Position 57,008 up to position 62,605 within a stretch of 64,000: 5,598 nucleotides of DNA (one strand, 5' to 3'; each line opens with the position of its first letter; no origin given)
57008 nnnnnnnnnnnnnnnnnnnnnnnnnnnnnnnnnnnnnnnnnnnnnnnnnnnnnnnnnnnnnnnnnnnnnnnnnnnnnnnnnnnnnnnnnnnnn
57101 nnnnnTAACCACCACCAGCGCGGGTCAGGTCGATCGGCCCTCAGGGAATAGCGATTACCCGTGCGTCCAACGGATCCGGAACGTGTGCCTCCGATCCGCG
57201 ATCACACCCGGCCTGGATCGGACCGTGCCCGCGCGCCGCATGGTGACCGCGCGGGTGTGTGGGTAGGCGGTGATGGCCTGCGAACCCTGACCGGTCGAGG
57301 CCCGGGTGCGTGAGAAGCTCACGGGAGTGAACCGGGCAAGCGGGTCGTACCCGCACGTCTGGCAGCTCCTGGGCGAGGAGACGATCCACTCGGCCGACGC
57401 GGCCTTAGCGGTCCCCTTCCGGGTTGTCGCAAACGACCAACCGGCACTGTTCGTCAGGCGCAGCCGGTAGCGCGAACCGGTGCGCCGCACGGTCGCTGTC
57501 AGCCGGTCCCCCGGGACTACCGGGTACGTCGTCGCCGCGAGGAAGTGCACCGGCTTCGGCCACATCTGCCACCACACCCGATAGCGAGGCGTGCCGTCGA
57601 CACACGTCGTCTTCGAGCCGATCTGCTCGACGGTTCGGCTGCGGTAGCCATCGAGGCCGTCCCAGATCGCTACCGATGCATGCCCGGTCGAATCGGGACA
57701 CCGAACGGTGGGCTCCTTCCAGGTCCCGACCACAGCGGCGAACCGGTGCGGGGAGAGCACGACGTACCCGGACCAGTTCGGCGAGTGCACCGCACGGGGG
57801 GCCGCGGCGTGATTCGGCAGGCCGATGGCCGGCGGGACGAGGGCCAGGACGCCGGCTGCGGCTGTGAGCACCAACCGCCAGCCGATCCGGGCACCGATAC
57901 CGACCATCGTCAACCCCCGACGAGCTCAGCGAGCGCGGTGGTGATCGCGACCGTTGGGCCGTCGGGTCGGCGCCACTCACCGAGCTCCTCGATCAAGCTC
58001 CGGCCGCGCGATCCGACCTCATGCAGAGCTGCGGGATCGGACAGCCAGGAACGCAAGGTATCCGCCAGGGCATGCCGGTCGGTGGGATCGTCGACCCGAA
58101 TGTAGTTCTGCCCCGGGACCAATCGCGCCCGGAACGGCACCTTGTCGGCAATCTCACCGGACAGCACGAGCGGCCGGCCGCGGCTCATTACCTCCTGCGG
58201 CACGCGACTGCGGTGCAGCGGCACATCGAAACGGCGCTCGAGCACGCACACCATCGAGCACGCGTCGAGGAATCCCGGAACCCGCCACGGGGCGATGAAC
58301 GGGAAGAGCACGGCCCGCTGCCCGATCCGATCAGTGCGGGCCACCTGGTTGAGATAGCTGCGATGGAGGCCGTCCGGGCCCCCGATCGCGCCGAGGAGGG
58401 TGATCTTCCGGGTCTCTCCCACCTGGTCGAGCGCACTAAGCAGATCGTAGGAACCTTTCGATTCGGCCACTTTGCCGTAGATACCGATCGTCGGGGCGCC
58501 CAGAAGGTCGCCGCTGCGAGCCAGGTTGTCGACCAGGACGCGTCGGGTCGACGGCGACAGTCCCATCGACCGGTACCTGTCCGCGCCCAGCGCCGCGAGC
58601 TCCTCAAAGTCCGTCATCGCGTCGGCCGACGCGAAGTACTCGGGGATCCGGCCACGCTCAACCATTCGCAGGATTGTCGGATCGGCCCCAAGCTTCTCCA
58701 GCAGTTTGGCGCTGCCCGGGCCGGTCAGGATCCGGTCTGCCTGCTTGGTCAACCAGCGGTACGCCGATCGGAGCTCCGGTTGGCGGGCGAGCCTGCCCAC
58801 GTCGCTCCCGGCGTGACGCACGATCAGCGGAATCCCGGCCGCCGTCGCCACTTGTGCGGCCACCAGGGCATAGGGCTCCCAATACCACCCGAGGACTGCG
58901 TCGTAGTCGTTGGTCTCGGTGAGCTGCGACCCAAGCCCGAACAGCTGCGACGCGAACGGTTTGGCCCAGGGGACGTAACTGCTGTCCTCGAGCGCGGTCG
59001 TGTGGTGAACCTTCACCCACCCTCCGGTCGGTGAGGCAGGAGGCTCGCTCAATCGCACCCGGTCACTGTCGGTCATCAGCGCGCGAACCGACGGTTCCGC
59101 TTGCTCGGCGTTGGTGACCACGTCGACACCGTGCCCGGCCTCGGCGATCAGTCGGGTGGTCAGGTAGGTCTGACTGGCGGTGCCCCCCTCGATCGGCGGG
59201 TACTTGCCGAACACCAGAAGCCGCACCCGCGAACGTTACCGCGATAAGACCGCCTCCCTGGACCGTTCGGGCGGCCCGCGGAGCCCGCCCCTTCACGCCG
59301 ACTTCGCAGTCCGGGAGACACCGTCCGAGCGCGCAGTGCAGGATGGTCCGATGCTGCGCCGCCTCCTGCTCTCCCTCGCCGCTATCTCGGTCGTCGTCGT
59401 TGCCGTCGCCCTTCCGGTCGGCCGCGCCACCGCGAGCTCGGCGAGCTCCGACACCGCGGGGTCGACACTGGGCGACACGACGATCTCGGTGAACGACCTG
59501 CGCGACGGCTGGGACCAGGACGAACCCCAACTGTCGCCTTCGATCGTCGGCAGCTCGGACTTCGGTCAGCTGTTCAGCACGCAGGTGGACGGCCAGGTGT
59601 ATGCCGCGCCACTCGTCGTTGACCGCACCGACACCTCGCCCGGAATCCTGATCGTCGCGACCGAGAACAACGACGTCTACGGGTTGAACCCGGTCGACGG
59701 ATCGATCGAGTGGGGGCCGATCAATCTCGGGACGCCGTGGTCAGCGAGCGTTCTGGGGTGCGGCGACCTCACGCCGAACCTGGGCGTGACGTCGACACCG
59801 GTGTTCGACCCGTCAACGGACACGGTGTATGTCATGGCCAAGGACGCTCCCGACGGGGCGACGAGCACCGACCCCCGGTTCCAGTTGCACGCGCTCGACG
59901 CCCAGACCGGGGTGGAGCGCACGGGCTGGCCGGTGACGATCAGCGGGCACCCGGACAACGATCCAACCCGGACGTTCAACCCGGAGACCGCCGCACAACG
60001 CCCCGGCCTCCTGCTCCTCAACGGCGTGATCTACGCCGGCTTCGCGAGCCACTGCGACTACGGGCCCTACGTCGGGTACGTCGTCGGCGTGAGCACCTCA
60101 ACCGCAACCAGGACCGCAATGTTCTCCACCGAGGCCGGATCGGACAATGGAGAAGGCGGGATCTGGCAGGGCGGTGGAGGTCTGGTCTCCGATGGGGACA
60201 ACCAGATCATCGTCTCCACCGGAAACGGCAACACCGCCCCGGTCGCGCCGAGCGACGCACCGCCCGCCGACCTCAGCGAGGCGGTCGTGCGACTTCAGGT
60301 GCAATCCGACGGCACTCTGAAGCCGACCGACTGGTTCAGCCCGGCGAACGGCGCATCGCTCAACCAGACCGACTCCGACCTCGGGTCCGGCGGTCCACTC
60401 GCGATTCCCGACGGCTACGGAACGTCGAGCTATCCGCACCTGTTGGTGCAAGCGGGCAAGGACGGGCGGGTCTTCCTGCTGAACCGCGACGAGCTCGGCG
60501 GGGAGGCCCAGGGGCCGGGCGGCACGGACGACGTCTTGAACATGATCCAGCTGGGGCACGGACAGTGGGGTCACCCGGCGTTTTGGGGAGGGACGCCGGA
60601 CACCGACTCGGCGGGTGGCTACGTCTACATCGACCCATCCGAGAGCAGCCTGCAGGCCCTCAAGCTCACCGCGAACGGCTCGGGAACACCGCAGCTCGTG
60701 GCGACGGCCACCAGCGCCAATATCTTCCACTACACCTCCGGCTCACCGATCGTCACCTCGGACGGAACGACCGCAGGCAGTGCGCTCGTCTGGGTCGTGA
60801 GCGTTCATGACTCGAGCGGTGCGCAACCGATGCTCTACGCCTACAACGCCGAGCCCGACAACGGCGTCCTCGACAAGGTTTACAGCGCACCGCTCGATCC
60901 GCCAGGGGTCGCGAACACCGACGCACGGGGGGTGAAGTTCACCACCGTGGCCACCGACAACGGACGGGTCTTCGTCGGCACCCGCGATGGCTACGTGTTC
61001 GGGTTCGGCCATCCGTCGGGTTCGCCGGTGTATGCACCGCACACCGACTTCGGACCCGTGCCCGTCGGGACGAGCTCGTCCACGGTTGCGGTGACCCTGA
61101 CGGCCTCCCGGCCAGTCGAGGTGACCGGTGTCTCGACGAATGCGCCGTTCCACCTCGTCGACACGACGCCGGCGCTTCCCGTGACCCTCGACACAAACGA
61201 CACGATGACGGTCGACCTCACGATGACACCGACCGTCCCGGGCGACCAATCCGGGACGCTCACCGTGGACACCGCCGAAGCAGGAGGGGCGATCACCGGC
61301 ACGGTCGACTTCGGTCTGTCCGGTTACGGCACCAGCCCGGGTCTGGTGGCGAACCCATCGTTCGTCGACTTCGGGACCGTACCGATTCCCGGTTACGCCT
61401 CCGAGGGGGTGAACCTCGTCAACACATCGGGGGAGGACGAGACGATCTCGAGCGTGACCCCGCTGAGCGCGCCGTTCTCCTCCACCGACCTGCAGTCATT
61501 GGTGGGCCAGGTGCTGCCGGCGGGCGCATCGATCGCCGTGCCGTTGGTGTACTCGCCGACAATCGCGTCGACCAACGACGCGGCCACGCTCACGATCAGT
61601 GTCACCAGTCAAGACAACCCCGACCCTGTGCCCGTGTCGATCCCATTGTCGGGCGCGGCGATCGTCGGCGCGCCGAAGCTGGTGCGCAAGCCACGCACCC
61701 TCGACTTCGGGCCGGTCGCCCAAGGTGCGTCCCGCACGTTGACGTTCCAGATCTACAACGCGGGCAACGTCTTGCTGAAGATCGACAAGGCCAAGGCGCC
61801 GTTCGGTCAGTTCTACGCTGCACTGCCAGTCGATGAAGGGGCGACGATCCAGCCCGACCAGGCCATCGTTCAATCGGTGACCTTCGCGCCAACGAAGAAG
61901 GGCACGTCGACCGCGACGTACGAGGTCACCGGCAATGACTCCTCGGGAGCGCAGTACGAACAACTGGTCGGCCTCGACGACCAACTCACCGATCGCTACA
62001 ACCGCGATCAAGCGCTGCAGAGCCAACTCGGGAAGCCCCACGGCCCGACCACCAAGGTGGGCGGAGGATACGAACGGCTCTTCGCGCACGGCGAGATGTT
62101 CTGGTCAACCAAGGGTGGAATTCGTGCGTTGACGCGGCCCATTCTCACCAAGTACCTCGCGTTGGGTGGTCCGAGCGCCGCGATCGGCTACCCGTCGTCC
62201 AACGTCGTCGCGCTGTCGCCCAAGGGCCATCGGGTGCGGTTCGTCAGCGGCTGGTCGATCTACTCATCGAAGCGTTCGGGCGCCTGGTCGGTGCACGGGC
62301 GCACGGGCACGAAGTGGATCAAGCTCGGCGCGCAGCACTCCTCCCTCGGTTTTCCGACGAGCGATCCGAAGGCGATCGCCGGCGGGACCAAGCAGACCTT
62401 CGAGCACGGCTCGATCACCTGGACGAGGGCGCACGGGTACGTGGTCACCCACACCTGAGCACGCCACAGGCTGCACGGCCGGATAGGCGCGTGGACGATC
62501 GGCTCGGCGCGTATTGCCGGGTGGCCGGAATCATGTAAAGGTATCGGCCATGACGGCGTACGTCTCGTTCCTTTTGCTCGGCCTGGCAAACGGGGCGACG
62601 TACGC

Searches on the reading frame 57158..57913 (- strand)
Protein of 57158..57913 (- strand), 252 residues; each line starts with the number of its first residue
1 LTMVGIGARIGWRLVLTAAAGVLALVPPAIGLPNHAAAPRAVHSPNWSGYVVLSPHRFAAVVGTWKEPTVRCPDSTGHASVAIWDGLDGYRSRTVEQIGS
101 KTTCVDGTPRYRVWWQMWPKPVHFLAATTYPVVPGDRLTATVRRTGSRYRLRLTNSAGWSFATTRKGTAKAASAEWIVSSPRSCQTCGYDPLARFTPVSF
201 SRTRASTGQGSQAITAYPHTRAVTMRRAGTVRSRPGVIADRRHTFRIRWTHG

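Call 5: search_protein_families(library=pfam, proteins=[window:57158-57913:-], max_evalue=0.01)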
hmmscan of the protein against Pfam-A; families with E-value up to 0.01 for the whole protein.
window:57158-57913:- (252 aa): 1 family
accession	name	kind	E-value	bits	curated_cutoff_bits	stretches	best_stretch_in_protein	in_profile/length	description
PF01828.24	Peptidase_A4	-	3.4e-25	89.2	22.3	1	45-215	1-177/206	Peptidase A4 family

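Call 7: search_protein_families(library=ncbifam, proteins=[window:57158-57913:-], max_evalue=0.01)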
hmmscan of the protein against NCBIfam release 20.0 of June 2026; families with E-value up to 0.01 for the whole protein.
window:57158-57913:- (252 aa): 0 families

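Call 78: find_encoding_contigs(protein=window:57158-57907:-, flank=3000, max_places=10)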
Protein window:57158-57907:- (250 aa): 2 contigs read that carry it; 2 places shown.
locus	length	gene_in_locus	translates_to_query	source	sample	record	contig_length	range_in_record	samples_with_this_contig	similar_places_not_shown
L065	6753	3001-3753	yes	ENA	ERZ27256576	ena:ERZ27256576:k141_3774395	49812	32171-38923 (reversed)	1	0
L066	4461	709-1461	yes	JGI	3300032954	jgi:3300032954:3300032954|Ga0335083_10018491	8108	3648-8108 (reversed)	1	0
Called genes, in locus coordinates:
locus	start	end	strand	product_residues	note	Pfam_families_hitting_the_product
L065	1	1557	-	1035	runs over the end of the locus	PF22073:Cep192_D4 (faint), PF15780:ASH (weak), PF22544:HYDIN_VesB_CFA65-like_Ig (weak), PF07610:DUF1573 (weak), PF08310:LGFP (weak)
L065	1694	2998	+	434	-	PF13579:Glyco_trans_4_4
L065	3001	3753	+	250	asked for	PF01828:Peptidase_A4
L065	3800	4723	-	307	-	-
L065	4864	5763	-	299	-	PF09037:Sulphotransf, PF13469:Sulfotransfer_3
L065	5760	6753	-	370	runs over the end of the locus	PF13621:Cupin_8, PF08007:JmjC_2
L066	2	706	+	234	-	?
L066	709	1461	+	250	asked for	PF01828:Peptidase_A4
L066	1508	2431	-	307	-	-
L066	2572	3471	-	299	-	PF09037:Sulphotransf, PF13469:Sulfotransfer_3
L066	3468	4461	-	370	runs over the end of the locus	PF13621:Cupin_8, PF08007:JmjC_2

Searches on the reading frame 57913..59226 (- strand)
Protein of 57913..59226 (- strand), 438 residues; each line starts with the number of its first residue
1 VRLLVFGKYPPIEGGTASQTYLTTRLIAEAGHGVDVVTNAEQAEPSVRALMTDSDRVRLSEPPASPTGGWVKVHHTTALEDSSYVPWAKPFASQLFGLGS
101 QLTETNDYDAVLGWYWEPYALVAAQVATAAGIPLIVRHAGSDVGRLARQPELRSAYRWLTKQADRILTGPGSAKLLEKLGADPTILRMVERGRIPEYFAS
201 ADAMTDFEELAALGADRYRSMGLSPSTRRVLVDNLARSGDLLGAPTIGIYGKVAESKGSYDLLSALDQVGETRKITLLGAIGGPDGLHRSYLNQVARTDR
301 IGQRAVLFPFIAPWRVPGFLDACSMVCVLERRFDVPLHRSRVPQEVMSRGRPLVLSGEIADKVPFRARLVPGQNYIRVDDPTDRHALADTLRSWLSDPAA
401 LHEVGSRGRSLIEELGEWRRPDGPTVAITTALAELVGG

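Call 5: search_protein_families(library=pfam, proteins=[window:57913-59226:-], max_evalue=0.01)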
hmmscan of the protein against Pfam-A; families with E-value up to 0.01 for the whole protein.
window:57913-59226:- (438 aa): 4 families
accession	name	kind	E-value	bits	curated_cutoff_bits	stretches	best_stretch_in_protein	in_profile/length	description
PF13579.12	Glyco_trans_4_4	-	9.6e-09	36.2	29.7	1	14-189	1-155/158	Glycosyl transferase 4-like domain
PF13439.12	Glyco_transf_4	-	6.6e-05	23.4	28.5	1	14-168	2-139/170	Glycosyltransferase Family 4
PF00534.26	Glycos_transf_1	-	0.00021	21.3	26.4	1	244-409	15-170/172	Glycosyl transferases group 1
PF13477.12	Glyco_trans_4_2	-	0.00049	20.7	23.4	1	101-167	68-136/139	Glycosyl transferase 4-like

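Call 7: search_protein_families(library=ncbifam, proteins=[window:57913-59226:-], max_evalue=0.01)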
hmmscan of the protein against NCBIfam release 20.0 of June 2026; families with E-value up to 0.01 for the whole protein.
window:57913-59226:- (438 aa): 0 families

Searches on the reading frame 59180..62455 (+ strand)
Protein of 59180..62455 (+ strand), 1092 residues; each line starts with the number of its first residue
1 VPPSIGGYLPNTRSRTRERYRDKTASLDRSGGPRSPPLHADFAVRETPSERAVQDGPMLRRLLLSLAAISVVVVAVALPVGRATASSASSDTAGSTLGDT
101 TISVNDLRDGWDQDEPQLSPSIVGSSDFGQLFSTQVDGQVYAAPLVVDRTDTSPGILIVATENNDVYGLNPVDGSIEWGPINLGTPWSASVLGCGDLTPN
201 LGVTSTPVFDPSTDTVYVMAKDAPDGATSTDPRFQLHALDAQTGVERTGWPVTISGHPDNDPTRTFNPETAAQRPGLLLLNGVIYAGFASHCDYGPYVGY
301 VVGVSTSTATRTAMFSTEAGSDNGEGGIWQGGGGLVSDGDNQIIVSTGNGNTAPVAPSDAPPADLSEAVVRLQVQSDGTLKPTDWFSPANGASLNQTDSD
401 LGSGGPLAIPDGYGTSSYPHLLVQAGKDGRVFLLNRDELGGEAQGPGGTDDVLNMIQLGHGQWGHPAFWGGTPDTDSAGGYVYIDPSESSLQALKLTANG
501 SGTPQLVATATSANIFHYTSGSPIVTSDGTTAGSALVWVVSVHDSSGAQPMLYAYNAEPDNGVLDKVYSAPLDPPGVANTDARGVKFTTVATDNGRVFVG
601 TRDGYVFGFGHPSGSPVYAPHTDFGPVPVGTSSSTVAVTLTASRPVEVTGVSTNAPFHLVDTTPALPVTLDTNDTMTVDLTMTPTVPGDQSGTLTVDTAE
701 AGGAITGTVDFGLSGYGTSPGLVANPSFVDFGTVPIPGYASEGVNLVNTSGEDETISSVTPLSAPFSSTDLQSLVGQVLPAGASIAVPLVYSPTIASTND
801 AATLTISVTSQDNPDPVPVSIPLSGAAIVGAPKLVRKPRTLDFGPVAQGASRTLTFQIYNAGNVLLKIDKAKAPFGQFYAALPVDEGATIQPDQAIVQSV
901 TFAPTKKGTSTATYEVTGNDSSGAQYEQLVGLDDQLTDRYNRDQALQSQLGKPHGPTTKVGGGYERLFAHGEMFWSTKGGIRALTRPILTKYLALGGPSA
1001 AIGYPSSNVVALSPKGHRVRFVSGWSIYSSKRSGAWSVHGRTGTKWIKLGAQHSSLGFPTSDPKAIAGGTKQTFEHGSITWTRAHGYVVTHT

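Call 6: search_protein_families(library=pfam, proteins=[window:59180-62455:+], max_evalue=0.001)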
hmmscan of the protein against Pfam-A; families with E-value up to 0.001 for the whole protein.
window:59180-62455:+ (1092 aa): 5 families
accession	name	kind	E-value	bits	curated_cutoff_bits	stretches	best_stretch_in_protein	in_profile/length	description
PF08310.17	LGFP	-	3.6e-21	75.7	22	3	1003-1052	2-51/53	LGFP repeat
PF15780.11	ASH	-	1.4e-16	60.9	27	1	837-922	6-94/98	Abnormal spindle-like microcephaly-assoc'd, ASPM-SPD-2-Hydin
PF22544.2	HYDIN_VesB_CFA65-like_Ig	-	5.4e-14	52.7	25.5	1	833-922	2-89/100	HYDIN/CFA65/VesB-like, Ig-like domain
PF22073.2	Cep192_D4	-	1.8e-10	41.5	35.5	0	721-826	3-110/112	Cep192 domain 4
PF07610.17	DUF1573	-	3.8e-07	30.5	26.1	1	839-925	6-90/98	Protein of unknown function (DUF1573)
